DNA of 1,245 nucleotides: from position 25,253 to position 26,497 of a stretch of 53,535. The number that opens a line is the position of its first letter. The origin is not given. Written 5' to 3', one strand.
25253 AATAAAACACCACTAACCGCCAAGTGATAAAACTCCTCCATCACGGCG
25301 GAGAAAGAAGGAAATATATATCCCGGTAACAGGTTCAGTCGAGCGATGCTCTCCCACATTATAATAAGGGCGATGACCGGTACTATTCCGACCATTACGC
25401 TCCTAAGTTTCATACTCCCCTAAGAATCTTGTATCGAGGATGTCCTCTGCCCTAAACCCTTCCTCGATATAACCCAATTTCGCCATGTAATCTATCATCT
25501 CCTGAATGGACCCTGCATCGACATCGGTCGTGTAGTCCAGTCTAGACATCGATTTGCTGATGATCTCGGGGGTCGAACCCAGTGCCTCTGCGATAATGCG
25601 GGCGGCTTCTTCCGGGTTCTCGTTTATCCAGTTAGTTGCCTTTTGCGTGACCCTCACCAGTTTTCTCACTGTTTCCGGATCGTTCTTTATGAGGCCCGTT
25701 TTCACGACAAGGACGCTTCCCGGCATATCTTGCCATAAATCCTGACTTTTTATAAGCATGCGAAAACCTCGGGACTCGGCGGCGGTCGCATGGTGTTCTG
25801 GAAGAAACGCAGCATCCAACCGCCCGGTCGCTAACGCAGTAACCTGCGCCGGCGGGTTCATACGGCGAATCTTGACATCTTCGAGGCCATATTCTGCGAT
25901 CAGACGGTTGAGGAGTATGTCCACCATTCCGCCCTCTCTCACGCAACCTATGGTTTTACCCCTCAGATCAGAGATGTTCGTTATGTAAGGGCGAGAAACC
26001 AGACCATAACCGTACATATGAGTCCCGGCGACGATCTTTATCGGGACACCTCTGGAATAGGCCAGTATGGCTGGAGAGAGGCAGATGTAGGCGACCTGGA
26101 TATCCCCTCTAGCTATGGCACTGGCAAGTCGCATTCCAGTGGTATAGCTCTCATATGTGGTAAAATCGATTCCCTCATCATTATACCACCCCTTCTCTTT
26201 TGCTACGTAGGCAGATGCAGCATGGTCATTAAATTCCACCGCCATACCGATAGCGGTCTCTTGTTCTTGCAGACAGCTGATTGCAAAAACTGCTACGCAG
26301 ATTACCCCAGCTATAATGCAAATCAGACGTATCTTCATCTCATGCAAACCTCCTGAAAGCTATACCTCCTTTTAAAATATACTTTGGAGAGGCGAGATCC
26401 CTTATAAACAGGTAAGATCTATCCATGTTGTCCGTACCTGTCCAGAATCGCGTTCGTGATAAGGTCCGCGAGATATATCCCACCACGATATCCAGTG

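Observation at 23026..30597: Compact nifH-nifI1-nifI2-nifD-nifK...nifB cluster with full catalytic ligand set but no nifE/nifN, nifX, nifV or modABC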

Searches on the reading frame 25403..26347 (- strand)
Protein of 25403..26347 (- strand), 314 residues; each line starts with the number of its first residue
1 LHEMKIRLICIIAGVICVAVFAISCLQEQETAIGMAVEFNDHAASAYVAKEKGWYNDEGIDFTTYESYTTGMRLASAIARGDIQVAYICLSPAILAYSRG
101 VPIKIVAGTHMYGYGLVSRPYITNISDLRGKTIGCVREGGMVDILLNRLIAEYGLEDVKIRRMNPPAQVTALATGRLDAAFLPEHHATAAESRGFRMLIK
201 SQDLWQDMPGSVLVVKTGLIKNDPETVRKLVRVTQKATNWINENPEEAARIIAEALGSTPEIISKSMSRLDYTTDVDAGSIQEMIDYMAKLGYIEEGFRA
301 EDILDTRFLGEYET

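Call 3: search_protein_families(library=ncbifam, proteins=[window:25403-26347:-], max_evalue=0.00001)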
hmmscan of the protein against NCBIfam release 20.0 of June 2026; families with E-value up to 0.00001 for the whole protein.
window:25403-26347:- (314 aa): 4 families
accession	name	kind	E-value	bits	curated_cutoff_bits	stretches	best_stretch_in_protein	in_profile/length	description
TIGR01728.1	SsuA_fam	subfamily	4.9e-44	150.7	163.5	1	40-309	8-289/290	aliphatic sulfonate ABC transporter substrate-binding protein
NF040735.1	SBP_SaoX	equivalog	1.2e-20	73.8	300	1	40-308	12-291/330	ABC transporter substrate-binding subunit SaoX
TIGR01729.1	taurine_ABC_bnd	equivalog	2.4e-13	50.2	304.25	1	41-245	7-217/300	taurine ABC transporter substrate-binding protein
NF008553.0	PRK11480.1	equivalog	1.1e-12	47.8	490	1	22-247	12-241/320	taurine ABC transporter substrate-binding protein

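Call 4: search_protein_families(library=pfam, proteins=[window:25403-26347:-], max_evalue=0.00001)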
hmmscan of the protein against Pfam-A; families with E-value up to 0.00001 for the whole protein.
window:25403-26347:- (314 aa): 2 families
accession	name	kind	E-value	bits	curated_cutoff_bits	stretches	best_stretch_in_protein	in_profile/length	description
PF13379.11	NMT1_2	-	7.7e-29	101.7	24.7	1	30-255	5-250/252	NMT1-like family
PF09084.16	NMT1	-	3e-27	96.4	20.5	1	44-248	5-216/216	NMT1/THI5 like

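Call 35: search_solved_structures(query=window:25403-26347:-, max_evalue=0.001, show_alignments=0)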
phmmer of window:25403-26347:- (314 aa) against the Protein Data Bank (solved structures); distinct sequences matched with E-value up to 0.001: 17.
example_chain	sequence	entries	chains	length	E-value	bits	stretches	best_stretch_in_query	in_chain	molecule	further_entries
4nmy_A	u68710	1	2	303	1.2e-10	44.2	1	41-262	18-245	ABC-type transport system, extracellular solute-binding protein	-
3qsl_A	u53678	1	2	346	9.6e-10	41.2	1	44-255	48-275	Putative exported protein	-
6ssy_A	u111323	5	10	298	1.8e-09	40.3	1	35-237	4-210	Taurine-binding periplasmic protein | Taurine ABC transporter substrate-binding protein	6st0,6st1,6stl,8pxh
3uif_A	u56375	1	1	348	9.9e-08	34.6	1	76-269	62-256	Sulfonate ABC transporter, periplasmic sulfonate-binding protein SsuA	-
4h6d_F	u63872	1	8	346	1.9e-06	30.4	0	46-161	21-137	Pyrimidine precursor biosynthesis enzyme THI5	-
4h65_A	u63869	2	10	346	3.1e-06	29.7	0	46-161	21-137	Pyrimidine precursor biosynthesis enzyme THI5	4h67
8w9m_C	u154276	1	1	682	1.2e-05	27.8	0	47-252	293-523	Nitrate transport ATP-binding protein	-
8wm7_C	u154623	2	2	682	1.2e-05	27.8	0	47-252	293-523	Nitrate transport ATP-binding protein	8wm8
9uai_E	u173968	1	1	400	2.1e-05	27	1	105-252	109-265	Nitrate transport ATP-binding subunits C and D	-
9uak_A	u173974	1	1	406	2.2e-05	26.9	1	105-252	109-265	C terminal regulatory domain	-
9u9z_C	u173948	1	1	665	8.5e-05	25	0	106-252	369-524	CmpC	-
9ua0_C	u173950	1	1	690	9.3e-05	24.9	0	106-252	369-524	CmpC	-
9ua1_C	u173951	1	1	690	9.3e-05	24.9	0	106-252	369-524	CmpC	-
9b1u_A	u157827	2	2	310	0.00021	23.7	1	119-209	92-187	Putative ABC transporter periplasmic solute-binding protein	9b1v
9ooz_A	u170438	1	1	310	0.00029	23.2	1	119-209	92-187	ABC transporter substrate binding protein (Subunit A)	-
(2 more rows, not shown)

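Call 36: find_homologous_proteins(query=window:25403-26347:-, max_evalue=1e-10)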
Query window:25403-26347:- (314 aa): 1870 proteins with E <= 1e-10 among 5483 candidates; the best 120 are listed.
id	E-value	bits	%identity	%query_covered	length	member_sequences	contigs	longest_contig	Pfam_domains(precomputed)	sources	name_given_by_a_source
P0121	1.4e-155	535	75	100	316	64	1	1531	PF13379.12,PF09084.17,PF12974.13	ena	-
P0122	2.4e-155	534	76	97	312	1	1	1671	PF13379.12,PF09084.17,PF12974.13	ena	-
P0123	6.4e-155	533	75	99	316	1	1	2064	PF13379.12,PF09084.17,PF12974.13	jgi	jgi:NitT/TauT family transport system substrate-binding protein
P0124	7.3e-155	532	75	99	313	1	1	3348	PF13379.12,PF09084.17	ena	-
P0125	1.2e-154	532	75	99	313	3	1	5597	PF13379.12,PF09084.17,PF12974.13,PF12916.13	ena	-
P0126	6.2e-154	529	75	99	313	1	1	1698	PF13379.12,PF09084.17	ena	-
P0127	7.5e-152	523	76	98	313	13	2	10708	PF13379.12,PF09084.17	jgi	-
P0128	2.1e-151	521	77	97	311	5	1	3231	PF13379.12,PF09084.17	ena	-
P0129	3.8e-150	517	75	97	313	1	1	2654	PF13379.12,PF09084.17,PF12974.13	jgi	-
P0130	4.8e-150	517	73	98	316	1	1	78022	PF13379.12,PF09084.17,PF12974.13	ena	-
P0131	5.0e-150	517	75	96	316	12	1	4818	PF13379.12,PF09084.17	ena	-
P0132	1.0e-149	516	74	99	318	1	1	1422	PF13379.12,PF09084.17,PF12974.13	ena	-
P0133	1.8e-149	515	75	98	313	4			PF13379.12,PF09084.17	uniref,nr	uniref:SsuA/THI5-like domain-containing protein n=1 Tax=Candidatus Methanophaga sp. ANME-1 ERB7 TaxI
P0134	2.6e-149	514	75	97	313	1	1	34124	PF13379.12,PF09084.17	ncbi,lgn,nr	ncbi:nitrate ABC transporter substrate-binding protein [ANME-1 cluster archaeon AG-394-G21]|nr:nitra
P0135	3.1e-149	514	75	98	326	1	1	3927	PF13379.12,PF09084.17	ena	-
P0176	1.0e-135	470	74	90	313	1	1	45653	PF13379.12,PF09084.17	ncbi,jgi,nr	ncbi:MAG: NitT/TauT family transport system substrate-binding protein [Candidatus Methanocomedens sp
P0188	6.3e-135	467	74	90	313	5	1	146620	PF13379.12,PF09084.17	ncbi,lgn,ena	-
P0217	6.1e-130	451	71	88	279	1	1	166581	PF13379.12,PF09084.17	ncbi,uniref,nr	ncbi:MAG: nitrate ABC transporter substrate-binding protein [Candidatus Methanogaster sp.]|uniref:Ni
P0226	1.2e-106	374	58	91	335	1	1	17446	PF13379.12,PF04069.18,PF09084.17,PF12974.13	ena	-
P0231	1.2e-105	371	57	97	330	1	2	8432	PF13379.12,PF09084.17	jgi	jgi:NitT/TauT family transport system substrate-binding protein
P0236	5.4e-105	369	56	91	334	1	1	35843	PF13379.12,PF09084.17,PF12974.13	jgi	jgi:NitT/TauT family transport system substrate-binding protein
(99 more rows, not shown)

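Call 37: find_encoding_contigs(protein=P0176, flank=10000, max_places=1)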
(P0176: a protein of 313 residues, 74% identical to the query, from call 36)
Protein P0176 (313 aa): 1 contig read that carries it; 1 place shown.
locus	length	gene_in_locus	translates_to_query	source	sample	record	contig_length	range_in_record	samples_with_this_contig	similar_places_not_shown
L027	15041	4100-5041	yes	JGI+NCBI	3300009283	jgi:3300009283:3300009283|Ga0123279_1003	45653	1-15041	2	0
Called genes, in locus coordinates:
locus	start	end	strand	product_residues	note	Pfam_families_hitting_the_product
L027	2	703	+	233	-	PF00142:Fer4_NifH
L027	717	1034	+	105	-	PF00543:P-II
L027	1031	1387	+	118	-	PF00543:P-II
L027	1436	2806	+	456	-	PF00148:Oxidored_nitro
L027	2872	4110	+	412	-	PF00148:Oxidored_nitro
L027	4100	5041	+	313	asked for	PF13379:NMT1_2, PF09084:NMT1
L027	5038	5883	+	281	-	PF00528:BPD_transp_1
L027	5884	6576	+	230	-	PF02463:SMC_N (weak), PF13476:AAA_23 (weak), PF00005:ABC_tran, PF13304:AAA_21 (weak)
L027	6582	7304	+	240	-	PF04016:DUF364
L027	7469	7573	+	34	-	-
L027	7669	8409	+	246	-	PF04909:Amidohydro_2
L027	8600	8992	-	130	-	PF01850:PIN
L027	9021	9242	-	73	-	-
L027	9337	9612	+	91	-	-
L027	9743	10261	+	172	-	PF06790:UPF0259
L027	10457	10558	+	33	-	-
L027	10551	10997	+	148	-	-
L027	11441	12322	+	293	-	PF13576:Pentapeptide_3 (weak), PF13599:Pentapeptide_4, PF00805:Pentapeptide, PF07885:Ion_trans_2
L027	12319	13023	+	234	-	PF01909:NTP_transf_2 (weak), PF18765:Polbeta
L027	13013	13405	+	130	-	-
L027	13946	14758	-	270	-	PF00977:His_biosynth, PF01207:Dus (faint), PF02581:TMP-TENI (faint), PF03060:NMO (faint)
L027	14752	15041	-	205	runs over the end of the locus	PF00117:GATase, PF01174:SNO (weak)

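Call 38: find_encoding_contigs(protein=P0217, flank=10000, max_places=1)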
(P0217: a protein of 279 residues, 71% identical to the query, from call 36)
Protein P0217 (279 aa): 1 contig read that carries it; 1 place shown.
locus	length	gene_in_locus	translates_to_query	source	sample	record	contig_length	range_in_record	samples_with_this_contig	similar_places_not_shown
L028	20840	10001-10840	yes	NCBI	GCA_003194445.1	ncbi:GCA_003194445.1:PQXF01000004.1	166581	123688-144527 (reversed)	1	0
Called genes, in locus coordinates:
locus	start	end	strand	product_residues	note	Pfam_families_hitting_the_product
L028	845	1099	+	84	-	-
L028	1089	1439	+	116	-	PF02452:PemK_toxin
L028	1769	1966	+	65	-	PF00148:Oxidored_nitro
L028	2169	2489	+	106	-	PF00148:Oxidored_nitro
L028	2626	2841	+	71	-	-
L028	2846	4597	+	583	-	PF05048:NosD, PF13229:Beta_helix, PF05048:NosD, PF13229:Beta_helix, PF05048:NosD, PF13229:Beta_helix (weak)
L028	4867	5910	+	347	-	PF13384:HTH_23, PF13358:DDE_3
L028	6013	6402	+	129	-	-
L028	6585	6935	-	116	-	-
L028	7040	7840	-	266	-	PF13384:HTH_23, PF13551:HTH_29 (weak), PF00665:rve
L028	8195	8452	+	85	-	PF03683:UPF0175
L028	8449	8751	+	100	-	PF11848:DUF3368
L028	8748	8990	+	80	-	PF11848:DUF3368 (weak)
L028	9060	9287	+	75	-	-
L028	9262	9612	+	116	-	PF13975:gag-asp_proteas (faint)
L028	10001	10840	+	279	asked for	PF09084:NMT1, PF13379:NMT1_2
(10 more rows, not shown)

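Call 39: find_encoding_contigs(protein=P0236, flank=10000, max_places=1)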
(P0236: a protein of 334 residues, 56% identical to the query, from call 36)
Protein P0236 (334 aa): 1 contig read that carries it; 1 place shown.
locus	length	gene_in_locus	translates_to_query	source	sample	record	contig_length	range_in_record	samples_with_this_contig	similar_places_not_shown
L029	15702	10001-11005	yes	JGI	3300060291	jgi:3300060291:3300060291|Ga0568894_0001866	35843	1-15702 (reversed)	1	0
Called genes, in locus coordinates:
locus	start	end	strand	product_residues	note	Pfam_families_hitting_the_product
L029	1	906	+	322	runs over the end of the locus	PF01544:CorA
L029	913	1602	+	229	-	PF02592:Vut_1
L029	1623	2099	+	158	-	PF01927:Mut7-C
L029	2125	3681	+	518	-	PF03853:YjeF_N, PF01256:Carb_kinase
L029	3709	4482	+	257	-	PF03309:Pan_kinase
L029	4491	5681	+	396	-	PF02441:Flavoprotein, PF04127:DFP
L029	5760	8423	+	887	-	PF00133:tRNA-synt_1, PF09334:tRNA-synt_1g, PF13603:tRNA-synt_1_2 (faint), PF08264:Anticodon_1, PF10458:Val_tRNA-synt_C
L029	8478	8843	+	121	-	PF05899:Cupin_3 (weak), PF07883:Cupin_2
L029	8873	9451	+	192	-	PF01128:IspD, PF12804:NTP_transf_3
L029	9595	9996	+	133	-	PF00126:HTH_1 (weak)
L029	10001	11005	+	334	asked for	PF13379:NMT1_2, PF09084:NMT1, PF12974:Phosphonate-bd (weak)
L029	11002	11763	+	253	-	PF00528:BPD_transp_1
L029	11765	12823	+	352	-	PF02463:SMC_N (faint), PF13476:AAA_23 (weak), PF00005:ABC_tran, PF13304:AAA_21 (faint), PF03459:TOBE (weak)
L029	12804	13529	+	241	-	PF04016:DUF364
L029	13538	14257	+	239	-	PF13938:DUF4213, PF04016:DUF364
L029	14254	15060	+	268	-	-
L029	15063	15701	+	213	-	?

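Call 40: search_protein_families(library=ncbifam, proteins=[L029:8873-9451:+, L029:9595-9996:+, L029:10001-11005:+, L029:11002-11763:+, L029:11765-12823:+, L029:12804-13529:+, L029:13538-14257:+, L029:14254-15060:+, L027:6582-7304:+], max_evalue=0.001)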
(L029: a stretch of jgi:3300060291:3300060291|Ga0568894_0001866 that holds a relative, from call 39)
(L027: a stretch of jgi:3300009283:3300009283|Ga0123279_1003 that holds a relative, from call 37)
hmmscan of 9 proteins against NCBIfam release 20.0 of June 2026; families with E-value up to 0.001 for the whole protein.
L029:8873-9451:+ (192 aa): 35 families (the best 25 are shown)
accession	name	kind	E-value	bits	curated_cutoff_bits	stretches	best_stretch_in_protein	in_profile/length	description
TIGR03310.1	matur_MocA_YgfJ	equivalog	1.9e-59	200.8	186.45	1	3-189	1-187/188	molybdenum cofactor cytidylyltransferase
NF045665.1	NTPtran_DVU1551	equivalog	2.7e-53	181.3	315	1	2-189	1-188/359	DVU_1551 family NTP transferase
NF045782.1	NicBOxredNboR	equivalog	1.5e-30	106.4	260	1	3-187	10-202/206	nicotine blue oxidoreductase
TIGR03202.1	pucB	equivalog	4.5e-30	104.8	235.05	1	3-187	2-192/192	xanthine dehydrogenase accessory protein PucB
NF053639.1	Mfer334_fam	equivalog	2e-19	70.3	260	1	3-122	1-131/209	pseudomurein biosynthesis protein PmurB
TIGR01173.1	glmU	equivalog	6.6e-14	51.6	366.85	1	3-126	2-126/452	bifunctional UDP-N-acetylglucosamine diphosphorylase/glucosamine-1-phosphate N-acetyltransferase GlmU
NF010934.1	PRK14354.1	equivalog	1.1e-12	47.2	450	1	4-125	2-123/447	bifunctional UDP-N-acetylglucosamine diphosphorylase/glucosamine-1-phosphate N-acetyltransferase GlmU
TIGR00453.1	ispD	equivalog_domain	1.6e-12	47.4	181.3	1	3-126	1-126/219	2-C-methyl-D-erythritol 4-phosphate cytidylyltransferase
TIGR02665.1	molyb_mobA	equivalog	3.6e-12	46.7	151.85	1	2-143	1-138/186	molybdenum cofactor guanylyltransferase MobA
NF010933.0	PRK14353.1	equivalog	3.9e-12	45.5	505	1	3-130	7-136/453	bifunctional UDP-N-acetylglucosamine diphosphorylase/glucosamine-1-phosphate N-acetyltransferase GlmU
NF010932.0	PRK14352.1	equivalog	3.3e-11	42.5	611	1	3-128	8-137/488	bifunctional UDP-N-acetylglucosamine diphosphorylase/glucosamine-1-phosphate N-acetyltransferase GlmU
NF001457.0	PRK00317.1-3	equivalog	4.9e-11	42.5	164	1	2-147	2-141/200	molybdenum cofactor guanylyltransferase MobA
NF010935.0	PRK14355.1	equivalog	6.2e-11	41.6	718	1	2-129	4-133/459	bifunctional UDP-N-acetylglucosamine diphosphorylase/glucosamine-1-phosphate N-acetyltransferase GlmU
NF010940.0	PRK14360.1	equivalog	9.9e-11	40.8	602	1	1-126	1-128/452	bifunctional UDP-N-acetylglucosamine diphosphorylase/glucosamine-1-phosphate N-acetyltransferase GlmU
NF010938.0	PRK14358.1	equivalog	1.7e-09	36.8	500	1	4-126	10-133/481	bifunctional N-acetylglucosamine-1-phosphate uridyltransferase/glucosamine-1-phosphate acetyltransferase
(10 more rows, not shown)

L029:9595-9996:+ (133 aa): 2 families
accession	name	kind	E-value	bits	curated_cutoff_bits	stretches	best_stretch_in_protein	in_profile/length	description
TIGR00637.1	ModE_repress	subfamily_domain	1.6e-23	82.6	98.5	1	41-124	2-85/100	ModE molybdate transport repressor domain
NF007957.0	PRK10676.1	equivalog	1e-15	57.6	369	1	39-116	15-92/263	molybdenum-dependent transcriptional regulator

L029:10001-11005:+ (334 aa): 5 families
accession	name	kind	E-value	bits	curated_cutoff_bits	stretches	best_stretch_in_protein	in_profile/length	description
TIGR01728.1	SsuA_fam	subfamily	1e-44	152.9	163.5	1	37-333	8-289/290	aliphatic sulfonate ABC transporter substrate-binding protein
NF040735.1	SBP_SaoX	equivalog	1.1e-21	77.2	300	1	38-262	13-234/330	ABC transporter substrate-binding subunit SaoX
NF008553.0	PRK11480.1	equivalog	5.2e-11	42.3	490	1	30-242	23-231/320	taurine ABC transporter substrate-binding protein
TIGR01729.1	taurine_ABC_bnd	equivalog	8.4e-09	35.3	304.25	1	38-243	7-210/300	taurine ABC transporter substrate-binding protein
TIGR02122.1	TRAP_TAXI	subfamily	2.6e-06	26.5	84.35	1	101-188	112-197/320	TAXI family TRAP transporter solute-binding subunit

L029:11002-11763:+ (253 aa): 27 families (the best 25 are shown)
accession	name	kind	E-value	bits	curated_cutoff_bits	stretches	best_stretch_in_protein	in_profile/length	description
NF040733.1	ABC_perm_U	equivalog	2.8e-47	161.3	295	1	14-253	13-249/251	ABC transporter permease subunit SaoP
NF007545.0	PRK10160.1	equivalog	2.7e-44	151.6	342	1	16-249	31-268/275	taurine ABC transporter permease TauC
NF008470.0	PRK11365.1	equivalog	9e-36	123.6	347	1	13-238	16-239/263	aliphatic sulfonate ABC transporter permease SsuC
TIGR01183.1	ntrB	equivalog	3.2e-35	121.6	209.05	1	57-244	15-202/202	nitrate ABC transporter permease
NF008196.0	PRK10952.1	equivalog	8.5e-16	57.7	439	1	62-229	147-311/356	glycine betaine/L-proline ABC transporter permease ProW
TIGR03416.1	ABC_choXWV_perm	equivalog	1.9e-12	47.2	363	1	58-230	85-254/267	choline ABC transporter permease subunit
TIGR02141.1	modB_ABC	equivalog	1.7e-08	34.4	182.6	1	134-186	90-143/208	molybdate ABC transporter permease subunit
NF007047.0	PRK09500.1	equivalog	1.2e-07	31.6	326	1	118-232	125-236/257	spermidine/putrescine ABC transporter permease PotC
NF011624.0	PRK15050.1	equivalog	3.9e-07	29.5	247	1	135-186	175-224/297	2-aminoethylphosphonate ABC transporter permease subunit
NF006939.0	PRK09421.1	equivalog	5.8e-07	29.1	262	1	136-186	105-156/230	molybdate ABC transporter permease subunit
TIGR01581.1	Mo_ABC_porter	hypoth_equivalog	1.8e-06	27.6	210.3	1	131-185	112-165/225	ABC transporter permease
NF045473.1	Opp1C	equivalog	2.4e-05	23.9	350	1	64-187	70-195/267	nickel/cobalt ABC transporter permease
NF047573.1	opine_perm_CntC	exception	2.5e-05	23.8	440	1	63-180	77-192/271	staphylopine uptake ABC transporter permease subunit CntC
NF045470.1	Opp2B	equivalog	2.8e-05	23.5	350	1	147-234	194-279/300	nickel ABC transporter permease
TIGR03226.1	PhnU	equivalog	3.1e-05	23.6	283.45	1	129-186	187-242/311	2-aminoethylphosphonate ABC transporter permease subunit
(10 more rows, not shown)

L029:11765-12823:+ (352 aa): 190 families (the best 25 are shown)
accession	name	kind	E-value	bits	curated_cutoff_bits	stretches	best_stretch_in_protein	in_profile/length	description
NF040840.2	tungstate_WtpC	equivalog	2.8e-91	306.4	440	1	8-346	10-346/347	tungstate ABC transporter ATP-binding protein WtpC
TIGR03265.1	PhnT2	equivalog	5.3e-84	282.4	457.7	1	14-347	20-352/353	putative 2-aminoethylphosphonate ABC transporter ATP-binding protein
TIGR01187.1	potA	subfamily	4.5e-81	272.4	355.6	1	29-343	1-321/325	polyamine ABC transporter ATP-binding protein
NF006987.0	PRK09452.1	equivalog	3.4e-77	259.7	482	1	10-334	29-359/378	spermidine/putrescine ABC transporter ATP-binding protein PotA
NF043075.1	MMSYN1_0197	equivalog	2.3e-74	250.4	550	1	10-239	14-244/341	spermidine/putrescine ABC transporter ATP-binding protein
TIGR00968.1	3a0106s01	subfamily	2.5e-72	243.2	342.75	1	13-233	15-236/237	sulfate ABC transporter ATP-binding protein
NF008105.0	PRK10851.1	equivalog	6.4e-70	235.7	502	1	4-239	3-248/362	sulfate/thiosulfate ABC transporter ATP-binding protein CysA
NF040933.2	ABC_arch_GlcV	equivalog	1.8e-68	231.1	450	1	12-347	20-357/357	glucose ABC transporter ATP-binding protein GlcV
NF008653.0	PRK11650.1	subfamily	3.7e-68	230.2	432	1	7-233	7-240/357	sn-glycerol-3-phosphate ABC transporter ATP-binding protein UgpC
NF008233.0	PRK11000.1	equivalog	3.7e-65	220.1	568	1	1-233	1-239/369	maltose/maltodextrin ABC transporter ATP-binding protein MalK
TIGR03258.1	PhnT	equivalog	1.7e-64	218.1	499.15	1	8-310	18-323/359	2-aminoethylphosphonate ABC transport system ATP-binding subunit PhnT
TIGR02142.1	modC_ABC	equivalog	2e-63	214.8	285.05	1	16-340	15-348/353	molybdenum ABC transporter ATP-binding protein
NF008621.0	PRK11607.1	equivalog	2.1e-61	207.8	613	1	12-313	33-341/377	putrescine ABC transporter ATP-binding subunit PotG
NF008513.0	PRK11432.1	equivalog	5.1e-59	199.9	496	1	7-238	10-247/351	ferric ABC transporter ATP-binding protein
TIGR01186.1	proV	subfamily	5.3e-57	193.6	326.6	1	13-235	8-237/363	betaine/proline/choline family ABC transporter ATP-binding protein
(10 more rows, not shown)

L029:12804-13529:+ (241 aa): 0 families

L029:13538-14257:+ (239 aa): 0 families

L029:14254-15060:+ (268 aa): 1 family
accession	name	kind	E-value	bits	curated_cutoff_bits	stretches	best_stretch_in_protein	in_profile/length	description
TIGR03309.1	matur_yqeB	equivalog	6.9e-91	304.2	220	1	10-263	1-254/256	selenium-dependent molybdenum cofactor biosynthesis protein YqeB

L027:6582-7304:+ (240 aa): 0 families

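Call 46: find_encoding_contigs(protein=P0226, flank=8000, max_places=1)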
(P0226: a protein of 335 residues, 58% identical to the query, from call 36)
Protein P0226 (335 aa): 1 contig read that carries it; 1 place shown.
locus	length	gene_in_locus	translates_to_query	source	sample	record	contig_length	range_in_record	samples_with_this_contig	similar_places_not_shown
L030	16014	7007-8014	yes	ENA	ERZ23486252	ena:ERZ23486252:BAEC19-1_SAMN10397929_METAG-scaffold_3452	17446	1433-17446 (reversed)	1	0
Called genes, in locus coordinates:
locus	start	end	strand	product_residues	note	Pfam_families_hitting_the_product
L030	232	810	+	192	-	PF01128:IspD, PF12804:NTP_transf_3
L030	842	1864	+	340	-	PF00994:MoCF_biosynth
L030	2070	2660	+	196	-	PF03852:Vsr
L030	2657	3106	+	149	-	-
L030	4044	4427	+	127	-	-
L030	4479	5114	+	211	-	-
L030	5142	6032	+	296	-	-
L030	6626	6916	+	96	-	-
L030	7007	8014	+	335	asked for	PF13379:NMT1_2, PF04069:OpuAC (weak), PF09084:NMT1, PF12974:Phosphonate-bd (weak)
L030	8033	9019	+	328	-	PF13379:NMT1_2, PF09084:NMT1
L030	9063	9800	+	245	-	PF00528:BPD_transp_1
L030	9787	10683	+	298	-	-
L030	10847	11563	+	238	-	PF04016:DUF364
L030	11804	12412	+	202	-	PF13938:DUF4213, PF04016:DUF364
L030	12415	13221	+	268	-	-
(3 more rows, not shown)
